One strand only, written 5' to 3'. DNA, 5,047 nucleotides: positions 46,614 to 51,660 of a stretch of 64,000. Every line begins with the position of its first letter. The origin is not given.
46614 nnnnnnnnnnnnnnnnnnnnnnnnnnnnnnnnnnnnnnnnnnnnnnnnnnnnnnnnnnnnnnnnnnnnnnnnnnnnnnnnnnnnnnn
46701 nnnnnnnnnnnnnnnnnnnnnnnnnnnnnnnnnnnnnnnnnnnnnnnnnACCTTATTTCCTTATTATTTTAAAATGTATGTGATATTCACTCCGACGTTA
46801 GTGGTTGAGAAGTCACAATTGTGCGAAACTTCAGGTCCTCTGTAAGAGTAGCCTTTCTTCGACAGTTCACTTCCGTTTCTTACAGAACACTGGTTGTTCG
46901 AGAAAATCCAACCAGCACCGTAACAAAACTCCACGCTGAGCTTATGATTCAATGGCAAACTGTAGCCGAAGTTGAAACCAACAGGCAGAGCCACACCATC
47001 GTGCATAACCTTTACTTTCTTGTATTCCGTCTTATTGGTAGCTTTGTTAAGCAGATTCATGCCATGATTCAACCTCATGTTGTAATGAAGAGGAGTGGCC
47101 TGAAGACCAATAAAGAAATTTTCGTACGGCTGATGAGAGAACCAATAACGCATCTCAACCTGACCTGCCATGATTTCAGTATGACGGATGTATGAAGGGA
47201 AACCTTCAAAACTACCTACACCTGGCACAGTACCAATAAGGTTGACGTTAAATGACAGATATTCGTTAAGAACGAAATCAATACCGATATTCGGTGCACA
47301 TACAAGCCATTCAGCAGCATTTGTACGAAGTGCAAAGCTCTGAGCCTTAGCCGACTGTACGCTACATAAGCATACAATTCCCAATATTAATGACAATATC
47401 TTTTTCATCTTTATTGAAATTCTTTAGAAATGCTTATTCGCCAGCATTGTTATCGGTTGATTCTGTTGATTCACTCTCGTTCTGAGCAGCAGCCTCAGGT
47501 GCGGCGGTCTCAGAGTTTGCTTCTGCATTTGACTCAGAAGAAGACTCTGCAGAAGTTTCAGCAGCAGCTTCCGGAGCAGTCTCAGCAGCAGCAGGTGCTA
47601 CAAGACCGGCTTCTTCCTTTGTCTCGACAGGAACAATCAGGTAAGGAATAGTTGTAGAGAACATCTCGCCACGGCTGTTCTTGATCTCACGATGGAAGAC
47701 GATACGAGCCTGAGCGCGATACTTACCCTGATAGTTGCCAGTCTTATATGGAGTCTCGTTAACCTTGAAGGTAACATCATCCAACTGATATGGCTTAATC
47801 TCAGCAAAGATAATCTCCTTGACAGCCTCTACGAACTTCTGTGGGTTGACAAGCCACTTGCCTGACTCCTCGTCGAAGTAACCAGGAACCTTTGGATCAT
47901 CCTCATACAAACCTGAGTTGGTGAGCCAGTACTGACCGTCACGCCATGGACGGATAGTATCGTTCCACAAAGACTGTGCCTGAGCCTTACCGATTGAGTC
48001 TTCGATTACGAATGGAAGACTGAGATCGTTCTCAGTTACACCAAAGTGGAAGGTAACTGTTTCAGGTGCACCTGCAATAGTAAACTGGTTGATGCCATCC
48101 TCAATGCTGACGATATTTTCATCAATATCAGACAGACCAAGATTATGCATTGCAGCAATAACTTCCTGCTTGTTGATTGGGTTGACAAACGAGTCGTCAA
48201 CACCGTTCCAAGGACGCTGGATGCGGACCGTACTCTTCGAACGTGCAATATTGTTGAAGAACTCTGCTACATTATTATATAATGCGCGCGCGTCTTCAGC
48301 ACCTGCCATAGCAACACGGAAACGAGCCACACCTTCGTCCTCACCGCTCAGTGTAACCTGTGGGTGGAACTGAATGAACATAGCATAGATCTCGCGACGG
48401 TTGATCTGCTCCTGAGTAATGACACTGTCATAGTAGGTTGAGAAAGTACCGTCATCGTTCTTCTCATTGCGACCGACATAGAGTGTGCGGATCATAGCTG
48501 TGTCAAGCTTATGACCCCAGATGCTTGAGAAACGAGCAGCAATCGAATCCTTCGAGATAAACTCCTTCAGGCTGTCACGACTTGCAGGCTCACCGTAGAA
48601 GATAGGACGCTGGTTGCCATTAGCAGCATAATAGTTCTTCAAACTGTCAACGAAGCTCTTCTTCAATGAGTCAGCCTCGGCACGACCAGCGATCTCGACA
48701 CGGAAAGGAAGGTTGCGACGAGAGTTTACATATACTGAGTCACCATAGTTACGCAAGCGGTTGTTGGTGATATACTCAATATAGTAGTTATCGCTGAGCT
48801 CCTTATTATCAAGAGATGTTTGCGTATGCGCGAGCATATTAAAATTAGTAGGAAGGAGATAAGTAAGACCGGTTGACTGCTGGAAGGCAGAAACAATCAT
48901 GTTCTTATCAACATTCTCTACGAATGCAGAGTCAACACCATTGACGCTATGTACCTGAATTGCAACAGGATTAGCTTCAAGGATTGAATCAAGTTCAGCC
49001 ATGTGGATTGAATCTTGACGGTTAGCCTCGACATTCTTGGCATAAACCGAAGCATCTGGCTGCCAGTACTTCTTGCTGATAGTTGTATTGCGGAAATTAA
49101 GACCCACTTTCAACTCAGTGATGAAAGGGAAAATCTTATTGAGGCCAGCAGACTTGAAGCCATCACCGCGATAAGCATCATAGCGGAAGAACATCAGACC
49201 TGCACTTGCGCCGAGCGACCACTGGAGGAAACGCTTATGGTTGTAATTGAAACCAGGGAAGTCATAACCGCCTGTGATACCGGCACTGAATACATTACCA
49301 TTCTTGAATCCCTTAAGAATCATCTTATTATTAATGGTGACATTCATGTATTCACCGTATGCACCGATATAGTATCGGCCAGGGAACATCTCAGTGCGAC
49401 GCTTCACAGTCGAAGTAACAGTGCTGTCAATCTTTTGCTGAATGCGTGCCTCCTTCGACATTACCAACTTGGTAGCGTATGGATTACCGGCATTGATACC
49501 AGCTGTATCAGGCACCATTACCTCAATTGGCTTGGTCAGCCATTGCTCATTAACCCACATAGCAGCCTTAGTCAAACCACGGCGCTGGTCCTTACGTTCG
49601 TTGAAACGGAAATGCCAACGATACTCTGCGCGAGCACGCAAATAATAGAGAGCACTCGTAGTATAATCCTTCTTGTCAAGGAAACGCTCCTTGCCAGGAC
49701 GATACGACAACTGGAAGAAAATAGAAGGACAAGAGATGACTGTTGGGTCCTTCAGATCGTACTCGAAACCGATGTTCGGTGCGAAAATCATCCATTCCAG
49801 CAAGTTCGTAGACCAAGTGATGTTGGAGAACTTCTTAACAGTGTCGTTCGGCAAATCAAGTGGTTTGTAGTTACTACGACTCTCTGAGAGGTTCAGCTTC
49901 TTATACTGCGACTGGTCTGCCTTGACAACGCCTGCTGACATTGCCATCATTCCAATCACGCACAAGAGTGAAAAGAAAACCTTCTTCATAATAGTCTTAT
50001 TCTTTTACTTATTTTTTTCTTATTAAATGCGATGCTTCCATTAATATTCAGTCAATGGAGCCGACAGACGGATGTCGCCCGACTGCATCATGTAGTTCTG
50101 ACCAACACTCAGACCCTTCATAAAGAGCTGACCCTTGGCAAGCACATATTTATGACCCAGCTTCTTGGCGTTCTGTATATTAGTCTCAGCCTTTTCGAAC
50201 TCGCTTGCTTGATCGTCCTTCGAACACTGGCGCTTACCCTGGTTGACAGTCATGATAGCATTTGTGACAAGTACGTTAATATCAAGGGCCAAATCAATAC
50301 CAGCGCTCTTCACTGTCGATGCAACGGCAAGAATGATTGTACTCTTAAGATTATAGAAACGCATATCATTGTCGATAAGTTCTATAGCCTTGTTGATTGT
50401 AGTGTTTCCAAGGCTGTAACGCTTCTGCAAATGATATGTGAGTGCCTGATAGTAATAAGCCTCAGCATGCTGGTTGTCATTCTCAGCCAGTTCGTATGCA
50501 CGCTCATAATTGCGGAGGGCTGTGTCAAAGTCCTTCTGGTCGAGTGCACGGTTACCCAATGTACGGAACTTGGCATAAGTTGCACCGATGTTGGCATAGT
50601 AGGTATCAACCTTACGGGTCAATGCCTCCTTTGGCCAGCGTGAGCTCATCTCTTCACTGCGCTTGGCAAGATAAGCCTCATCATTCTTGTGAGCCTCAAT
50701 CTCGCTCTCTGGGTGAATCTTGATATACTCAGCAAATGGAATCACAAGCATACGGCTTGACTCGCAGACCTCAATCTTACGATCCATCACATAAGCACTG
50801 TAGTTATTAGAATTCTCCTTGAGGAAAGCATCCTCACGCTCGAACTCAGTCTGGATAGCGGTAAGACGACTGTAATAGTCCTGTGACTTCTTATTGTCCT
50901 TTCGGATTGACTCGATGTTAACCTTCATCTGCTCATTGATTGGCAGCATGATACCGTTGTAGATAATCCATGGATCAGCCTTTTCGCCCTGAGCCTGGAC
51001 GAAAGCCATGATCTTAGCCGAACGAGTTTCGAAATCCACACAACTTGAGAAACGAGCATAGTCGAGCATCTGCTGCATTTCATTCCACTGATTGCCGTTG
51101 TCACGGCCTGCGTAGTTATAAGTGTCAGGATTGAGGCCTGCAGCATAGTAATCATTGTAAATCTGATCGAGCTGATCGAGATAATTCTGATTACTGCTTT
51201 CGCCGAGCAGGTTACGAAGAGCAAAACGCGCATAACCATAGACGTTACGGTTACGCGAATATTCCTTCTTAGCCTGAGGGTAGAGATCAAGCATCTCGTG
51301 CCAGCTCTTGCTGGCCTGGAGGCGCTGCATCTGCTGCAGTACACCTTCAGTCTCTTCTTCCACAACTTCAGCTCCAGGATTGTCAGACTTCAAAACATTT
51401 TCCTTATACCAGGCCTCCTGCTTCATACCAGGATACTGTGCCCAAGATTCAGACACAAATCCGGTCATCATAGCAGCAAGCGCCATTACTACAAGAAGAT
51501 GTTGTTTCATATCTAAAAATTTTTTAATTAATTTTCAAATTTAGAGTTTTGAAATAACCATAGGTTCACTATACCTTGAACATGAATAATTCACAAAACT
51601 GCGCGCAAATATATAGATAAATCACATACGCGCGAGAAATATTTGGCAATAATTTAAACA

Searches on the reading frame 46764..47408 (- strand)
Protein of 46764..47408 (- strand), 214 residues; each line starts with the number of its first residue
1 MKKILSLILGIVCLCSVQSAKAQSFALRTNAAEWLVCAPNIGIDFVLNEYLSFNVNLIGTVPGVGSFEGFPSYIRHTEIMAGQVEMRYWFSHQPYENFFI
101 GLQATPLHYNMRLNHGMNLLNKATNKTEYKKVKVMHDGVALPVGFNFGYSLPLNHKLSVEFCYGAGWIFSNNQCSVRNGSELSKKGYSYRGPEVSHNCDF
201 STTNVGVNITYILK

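Call 5: search_protein_families(library=pfam, proteins=[window:46764-47408:-], max_evalue=0.01)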
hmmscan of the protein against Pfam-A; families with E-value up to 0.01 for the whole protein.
window:46764-47408:- (214 aa): 1 family
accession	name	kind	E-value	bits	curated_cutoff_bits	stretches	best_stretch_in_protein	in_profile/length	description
PF12099.14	DUF3575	-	2.4e-25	89.3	21.1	1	11-212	4-176/177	Protein of unknown function (DUF3575)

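Call 6: search_protein_families(library=ncbifam, proteins=[window:46764-47408:-], max_evalue=0.01)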
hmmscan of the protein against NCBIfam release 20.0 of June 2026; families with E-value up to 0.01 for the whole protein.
window:46764-47408:- (214 aa): 0 families

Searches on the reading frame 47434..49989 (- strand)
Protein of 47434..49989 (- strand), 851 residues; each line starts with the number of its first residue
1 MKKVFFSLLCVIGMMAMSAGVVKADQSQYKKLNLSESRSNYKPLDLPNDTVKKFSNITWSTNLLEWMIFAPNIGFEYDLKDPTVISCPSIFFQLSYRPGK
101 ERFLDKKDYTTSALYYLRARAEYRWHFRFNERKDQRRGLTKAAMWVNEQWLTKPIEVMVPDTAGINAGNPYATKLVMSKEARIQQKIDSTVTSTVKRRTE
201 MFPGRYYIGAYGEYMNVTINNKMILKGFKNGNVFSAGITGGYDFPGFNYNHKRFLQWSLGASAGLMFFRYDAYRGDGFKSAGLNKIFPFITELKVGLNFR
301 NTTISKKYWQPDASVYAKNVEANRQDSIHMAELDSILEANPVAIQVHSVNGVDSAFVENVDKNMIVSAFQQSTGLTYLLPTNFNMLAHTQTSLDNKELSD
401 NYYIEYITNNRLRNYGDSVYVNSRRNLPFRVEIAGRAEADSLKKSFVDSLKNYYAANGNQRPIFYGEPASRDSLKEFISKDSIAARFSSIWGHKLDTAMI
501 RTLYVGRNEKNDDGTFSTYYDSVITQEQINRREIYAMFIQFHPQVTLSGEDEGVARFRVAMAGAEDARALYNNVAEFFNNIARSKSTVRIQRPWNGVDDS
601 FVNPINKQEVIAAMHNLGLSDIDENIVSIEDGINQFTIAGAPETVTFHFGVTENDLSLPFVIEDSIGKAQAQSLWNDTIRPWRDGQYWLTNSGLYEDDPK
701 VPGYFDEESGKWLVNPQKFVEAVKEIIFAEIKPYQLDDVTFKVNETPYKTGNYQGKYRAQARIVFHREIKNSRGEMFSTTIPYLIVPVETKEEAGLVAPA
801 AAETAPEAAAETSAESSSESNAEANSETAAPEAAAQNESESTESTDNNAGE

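Call 5: search_protein_families(library=pfam, proteins=[window:47434-49989:-], max_evalue=0.01)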
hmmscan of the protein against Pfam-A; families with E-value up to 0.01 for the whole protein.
window:47434-49989:- (851 aa): 1 family
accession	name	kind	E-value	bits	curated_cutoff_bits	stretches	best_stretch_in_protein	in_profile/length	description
PF12099.14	DUF3575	-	0.00032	20.5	21.1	0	60-127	21-76/177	Protein of unknown function (DUF3575)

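Call 6: search_protein_families(library=ncbifam, proteins=[window:47434-49989:-], max_evalue=0.01)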
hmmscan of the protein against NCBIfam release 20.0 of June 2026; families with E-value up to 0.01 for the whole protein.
window:47434-49989:- (851 aa): 0 families

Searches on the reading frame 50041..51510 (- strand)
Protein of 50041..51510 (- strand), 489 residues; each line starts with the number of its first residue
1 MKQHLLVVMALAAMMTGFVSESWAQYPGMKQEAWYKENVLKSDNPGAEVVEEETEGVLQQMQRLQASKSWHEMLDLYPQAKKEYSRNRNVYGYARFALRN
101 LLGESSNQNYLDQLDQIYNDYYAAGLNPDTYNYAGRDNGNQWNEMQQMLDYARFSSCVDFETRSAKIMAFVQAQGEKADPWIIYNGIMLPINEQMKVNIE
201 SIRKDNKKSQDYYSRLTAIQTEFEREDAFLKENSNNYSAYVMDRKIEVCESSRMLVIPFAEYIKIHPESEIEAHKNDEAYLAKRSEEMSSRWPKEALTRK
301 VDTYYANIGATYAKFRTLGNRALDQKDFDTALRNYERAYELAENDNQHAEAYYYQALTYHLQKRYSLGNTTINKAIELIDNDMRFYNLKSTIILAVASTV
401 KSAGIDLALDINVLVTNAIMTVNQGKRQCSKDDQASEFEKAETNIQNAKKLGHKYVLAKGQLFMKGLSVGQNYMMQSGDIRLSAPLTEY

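Call 29: search_protein_families(library=pfam, proteins=[window:50041-51510:-], max_evalue=1)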
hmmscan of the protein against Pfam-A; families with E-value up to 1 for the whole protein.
window:50041-51510:- (489 aa): 9 families
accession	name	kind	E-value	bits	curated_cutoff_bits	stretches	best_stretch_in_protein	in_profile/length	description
PF13432.12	TPR_16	-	1.3e-05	26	32.7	1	317-365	2-47/65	Tetratricopeptide repeat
PF23914.1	TPR_CcmH_CycH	-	0.00013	22.3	42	1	317-388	55-126/158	Cytochrome c-type biogenesis protein H TPR domain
PF13424.12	TPR_12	-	0.00047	20.7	30.1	1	318-366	9-62/77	Tetratricopeptide repeat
PF07719.23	TPR_2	-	0.00052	20.4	27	1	316-345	5-34/34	Tetratricopeptide repeat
PF03792.18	PBC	-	0.049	13.9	25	1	169-243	60-130/181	PBC domain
PF14559.12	TPR_19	-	0.051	14.3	25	1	322-389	1-65/68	Tetratricopeptide repeat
PF12895.13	ANAPC3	-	0.093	13.5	27.2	1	324-382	1-55/82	Anaphase-promoting complex, cyclosome, subunit 3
PF13428.12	TPR_14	-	0.15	13.3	23.5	0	317-350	6-39/44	Tetratricopeptide repeat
PF00515.34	TPR_1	-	0.16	12.3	27.8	1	323-345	12-34/34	Tetratricopeptide repeat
